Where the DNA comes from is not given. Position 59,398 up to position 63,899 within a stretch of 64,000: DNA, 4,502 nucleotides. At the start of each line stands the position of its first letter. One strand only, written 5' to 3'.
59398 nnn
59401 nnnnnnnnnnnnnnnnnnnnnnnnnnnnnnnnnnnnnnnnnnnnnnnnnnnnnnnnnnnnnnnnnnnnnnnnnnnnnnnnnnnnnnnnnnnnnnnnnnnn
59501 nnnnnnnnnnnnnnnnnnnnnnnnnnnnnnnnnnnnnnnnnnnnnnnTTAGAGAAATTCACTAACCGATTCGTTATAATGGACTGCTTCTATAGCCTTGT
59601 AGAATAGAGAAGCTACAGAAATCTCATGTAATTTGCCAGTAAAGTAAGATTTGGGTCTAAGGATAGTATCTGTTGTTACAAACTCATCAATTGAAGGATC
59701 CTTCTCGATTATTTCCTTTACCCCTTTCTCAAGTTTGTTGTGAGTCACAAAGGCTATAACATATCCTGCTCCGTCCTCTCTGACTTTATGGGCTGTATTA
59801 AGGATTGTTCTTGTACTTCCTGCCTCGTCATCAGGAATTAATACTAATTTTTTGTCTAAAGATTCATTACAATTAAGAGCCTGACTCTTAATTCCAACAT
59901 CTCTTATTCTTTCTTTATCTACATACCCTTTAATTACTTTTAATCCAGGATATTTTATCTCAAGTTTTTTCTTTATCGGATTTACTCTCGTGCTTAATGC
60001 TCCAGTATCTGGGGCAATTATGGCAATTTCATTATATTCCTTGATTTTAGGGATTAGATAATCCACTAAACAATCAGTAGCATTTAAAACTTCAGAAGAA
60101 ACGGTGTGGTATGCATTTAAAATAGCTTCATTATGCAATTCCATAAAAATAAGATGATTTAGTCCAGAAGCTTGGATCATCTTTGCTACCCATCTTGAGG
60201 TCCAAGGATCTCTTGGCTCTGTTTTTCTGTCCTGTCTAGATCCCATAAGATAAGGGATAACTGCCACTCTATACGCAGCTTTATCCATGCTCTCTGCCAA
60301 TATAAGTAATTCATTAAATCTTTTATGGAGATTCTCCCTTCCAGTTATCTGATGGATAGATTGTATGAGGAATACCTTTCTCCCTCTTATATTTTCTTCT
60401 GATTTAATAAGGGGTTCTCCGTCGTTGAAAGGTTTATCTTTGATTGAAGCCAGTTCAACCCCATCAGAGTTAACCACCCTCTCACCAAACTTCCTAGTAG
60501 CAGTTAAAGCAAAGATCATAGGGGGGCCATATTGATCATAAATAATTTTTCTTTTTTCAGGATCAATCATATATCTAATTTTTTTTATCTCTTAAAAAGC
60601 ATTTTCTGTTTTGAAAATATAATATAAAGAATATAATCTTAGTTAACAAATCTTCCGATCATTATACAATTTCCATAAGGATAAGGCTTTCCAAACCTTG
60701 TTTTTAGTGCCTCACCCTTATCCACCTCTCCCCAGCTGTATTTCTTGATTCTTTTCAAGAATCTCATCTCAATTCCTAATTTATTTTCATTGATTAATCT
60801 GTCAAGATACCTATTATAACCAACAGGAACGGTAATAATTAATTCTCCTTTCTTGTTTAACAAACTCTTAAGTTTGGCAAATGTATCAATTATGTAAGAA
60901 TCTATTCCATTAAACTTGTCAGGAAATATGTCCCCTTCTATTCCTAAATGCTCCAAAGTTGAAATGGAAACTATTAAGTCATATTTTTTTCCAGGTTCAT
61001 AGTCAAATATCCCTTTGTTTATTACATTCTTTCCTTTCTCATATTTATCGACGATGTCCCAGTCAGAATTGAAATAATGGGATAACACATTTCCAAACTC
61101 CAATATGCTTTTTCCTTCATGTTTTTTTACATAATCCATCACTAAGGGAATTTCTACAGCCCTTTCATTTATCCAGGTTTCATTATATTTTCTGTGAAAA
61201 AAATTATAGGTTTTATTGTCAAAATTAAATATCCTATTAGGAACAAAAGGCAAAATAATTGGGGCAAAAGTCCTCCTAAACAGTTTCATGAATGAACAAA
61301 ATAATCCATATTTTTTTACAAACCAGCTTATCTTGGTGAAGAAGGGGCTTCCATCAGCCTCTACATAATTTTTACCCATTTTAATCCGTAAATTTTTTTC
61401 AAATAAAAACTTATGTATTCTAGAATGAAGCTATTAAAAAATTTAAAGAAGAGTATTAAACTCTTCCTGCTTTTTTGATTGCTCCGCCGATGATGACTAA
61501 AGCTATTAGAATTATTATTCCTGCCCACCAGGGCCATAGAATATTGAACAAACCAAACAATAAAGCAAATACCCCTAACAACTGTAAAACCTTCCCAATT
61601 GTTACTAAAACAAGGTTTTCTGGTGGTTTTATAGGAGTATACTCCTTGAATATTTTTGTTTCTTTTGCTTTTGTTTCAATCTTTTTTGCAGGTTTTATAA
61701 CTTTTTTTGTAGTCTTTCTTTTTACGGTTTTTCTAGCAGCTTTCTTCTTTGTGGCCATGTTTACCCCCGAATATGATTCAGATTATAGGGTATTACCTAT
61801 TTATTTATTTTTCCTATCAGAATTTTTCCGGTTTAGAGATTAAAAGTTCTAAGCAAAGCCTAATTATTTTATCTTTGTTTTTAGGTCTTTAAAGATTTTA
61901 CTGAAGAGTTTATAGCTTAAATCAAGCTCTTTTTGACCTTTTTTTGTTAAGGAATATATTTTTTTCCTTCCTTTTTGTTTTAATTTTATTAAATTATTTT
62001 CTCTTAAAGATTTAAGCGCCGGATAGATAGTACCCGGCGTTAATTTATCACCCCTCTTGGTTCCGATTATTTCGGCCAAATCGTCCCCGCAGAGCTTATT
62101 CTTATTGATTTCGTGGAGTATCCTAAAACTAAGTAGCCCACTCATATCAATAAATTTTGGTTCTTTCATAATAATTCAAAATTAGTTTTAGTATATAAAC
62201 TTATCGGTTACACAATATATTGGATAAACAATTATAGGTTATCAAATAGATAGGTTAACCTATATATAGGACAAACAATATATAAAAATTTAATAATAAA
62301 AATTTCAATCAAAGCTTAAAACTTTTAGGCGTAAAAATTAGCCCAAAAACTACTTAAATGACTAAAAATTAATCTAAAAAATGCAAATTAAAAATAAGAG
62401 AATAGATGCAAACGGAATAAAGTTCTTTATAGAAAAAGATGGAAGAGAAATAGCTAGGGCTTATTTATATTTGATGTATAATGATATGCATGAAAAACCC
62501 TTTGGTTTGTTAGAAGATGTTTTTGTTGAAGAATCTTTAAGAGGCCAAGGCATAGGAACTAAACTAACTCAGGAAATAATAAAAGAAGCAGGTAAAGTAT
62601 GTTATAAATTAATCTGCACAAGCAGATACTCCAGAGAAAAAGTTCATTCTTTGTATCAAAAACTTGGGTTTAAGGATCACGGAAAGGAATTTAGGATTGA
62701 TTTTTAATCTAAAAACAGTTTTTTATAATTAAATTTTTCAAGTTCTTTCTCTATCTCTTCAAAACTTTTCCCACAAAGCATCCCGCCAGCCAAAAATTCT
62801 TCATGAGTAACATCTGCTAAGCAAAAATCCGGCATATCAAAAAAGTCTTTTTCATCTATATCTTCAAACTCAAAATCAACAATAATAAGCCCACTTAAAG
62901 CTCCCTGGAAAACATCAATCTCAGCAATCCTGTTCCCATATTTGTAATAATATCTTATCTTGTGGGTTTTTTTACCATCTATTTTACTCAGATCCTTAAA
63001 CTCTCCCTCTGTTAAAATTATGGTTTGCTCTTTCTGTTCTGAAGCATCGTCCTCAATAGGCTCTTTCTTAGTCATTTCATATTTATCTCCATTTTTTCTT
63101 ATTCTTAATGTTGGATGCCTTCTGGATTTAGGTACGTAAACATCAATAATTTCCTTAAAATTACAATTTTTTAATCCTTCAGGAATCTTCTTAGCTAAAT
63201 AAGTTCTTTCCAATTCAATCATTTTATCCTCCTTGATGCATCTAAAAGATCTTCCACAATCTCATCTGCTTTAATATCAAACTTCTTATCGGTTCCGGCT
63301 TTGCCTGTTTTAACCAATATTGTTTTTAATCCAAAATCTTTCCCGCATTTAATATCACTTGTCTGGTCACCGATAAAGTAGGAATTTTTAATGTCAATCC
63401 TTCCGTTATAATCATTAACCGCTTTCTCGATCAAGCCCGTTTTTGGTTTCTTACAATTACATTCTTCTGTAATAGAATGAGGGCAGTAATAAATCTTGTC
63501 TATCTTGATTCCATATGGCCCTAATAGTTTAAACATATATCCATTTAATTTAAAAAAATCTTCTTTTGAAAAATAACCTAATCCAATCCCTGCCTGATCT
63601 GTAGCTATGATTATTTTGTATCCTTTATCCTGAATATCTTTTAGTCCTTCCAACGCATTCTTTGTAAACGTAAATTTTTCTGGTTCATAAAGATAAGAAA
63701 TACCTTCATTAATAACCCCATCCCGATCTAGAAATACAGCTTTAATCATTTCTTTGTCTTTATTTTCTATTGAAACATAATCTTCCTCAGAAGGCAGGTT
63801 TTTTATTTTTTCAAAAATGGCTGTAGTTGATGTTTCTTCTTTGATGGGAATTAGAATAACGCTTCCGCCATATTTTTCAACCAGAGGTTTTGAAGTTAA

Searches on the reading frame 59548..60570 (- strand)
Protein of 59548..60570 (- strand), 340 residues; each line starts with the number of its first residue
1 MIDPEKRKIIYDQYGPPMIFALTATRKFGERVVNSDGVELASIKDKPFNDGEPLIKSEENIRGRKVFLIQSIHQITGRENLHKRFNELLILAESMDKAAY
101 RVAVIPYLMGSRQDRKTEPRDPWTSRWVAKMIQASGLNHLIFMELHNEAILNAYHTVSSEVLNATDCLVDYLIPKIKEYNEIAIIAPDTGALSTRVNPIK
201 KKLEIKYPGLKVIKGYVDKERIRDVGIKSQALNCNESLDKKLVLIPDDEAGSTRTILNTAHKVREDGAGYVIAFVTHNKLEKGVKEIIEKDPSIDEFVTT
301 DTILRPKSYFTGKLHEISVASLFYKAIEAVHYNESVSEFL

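Call 25: search_protein_families(library=pfam, proteins=[window:59548-60570:-], max_evalue=0.1)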
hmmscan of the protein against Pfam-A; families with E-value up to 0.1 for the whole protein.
window:59548-60570:- (340 aa): 3 families
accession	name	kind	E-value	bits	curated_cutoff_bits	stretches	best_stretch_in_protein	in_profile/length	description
PF13793.12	Pribosyltran_N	-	2e-24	86.2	25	1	18-136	2-117/117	N-terminal domain of ribose phosphate pyrophosphokinase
PF14572.12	Pribosyl_synth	-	7.9e-08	32.9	27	1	240-338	83-181/184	Phosphoribosyl synthetase-associated domain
PF00156.33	Pribosyltran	-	0.0081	15.9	26.3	1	178-285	27-132/158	Phosphoribosyl transferase domain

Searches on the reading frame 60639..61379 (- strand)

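Call 25: search_protein_families(library=pfam, proteins=[window:60639-61379:-], max_evalue=0.1)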
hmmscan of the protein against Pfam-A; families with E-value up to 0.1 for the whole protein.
window:60639-61379:- (246 aa): 1 family
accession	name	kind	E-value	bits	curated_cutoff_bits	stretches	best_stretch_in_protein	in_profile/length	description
PF13489.12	Methyltransf_23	-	0.015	15.4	27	1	119-197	64-130/164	Methyltransferase domain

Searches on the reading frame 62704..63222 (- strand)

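Call 25: search_protein_families(library=pfam, proteins=[window:62704-63222:-], max_evalue=0.1)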
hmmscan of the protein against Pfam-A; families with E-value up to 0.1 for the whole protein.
window:62704-63222:- (172 aa): 1 family
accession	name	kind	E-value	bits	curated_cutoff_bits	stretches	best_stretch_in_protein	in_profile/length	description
PF01928.26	CYTH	-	8.3e-06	26.2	23.2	1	18-124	28-148/179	CYTH domain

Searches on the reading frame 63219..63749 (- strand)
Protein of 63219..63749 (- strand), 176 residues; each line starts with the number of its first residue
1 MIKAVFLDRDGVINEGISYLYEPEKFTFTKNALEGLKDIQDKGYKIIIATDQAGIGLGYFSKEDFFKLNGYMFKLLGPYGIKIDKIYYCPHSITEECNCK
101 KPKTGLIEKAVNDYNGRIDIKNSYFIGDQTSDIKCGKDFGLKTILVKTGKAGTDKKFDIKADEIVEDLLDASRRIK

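Call 25: search_protein_families(library=pfam, proteins=[window:63219-63749:-], max_evalue=0.1)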
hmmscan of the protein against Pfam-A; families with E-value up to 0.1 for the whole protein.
window:63219-63749:- (176 aa): 6 families
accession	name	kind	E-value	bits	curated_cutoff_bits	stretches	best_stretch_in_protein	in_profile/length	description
PF13242.12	Hydrolase_like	-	1.2e-15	57.6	22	1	99-171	2-75/75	HAD-hyrolase-like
PF08645.17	PNK3P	-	1e-08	35.6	22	1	23-142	24-131/161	Polynucleotide kinase 3 phosphatase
PF13419.12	HAD_2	-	4.5e-08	33.8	23.8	1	94-146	128-178/178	Haloacid dehalogenase-like hydrolase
PF00702.32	Hydrolase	-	0.00038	21.3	26.4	1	31-140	102-191/191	haloacid dehalogenase-like hydrolase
PF18143.6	HAD_SAK_2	-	0.012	16.4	27.5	1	5-51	2-52/139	HAD domain in Swiss Army Knife RNA repair proteins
PF12710.13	HAD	-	0.034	15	27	1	72-136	124-188/189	haloacid dehalogenase-like hydrolase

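Call 86: find_encoding_contigs(protein=window:63219-63749:-, flank=10000, max_places=1)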
Protein window:63219-63749:- (176 aa): no gene with exactly this product is on record in the collection.
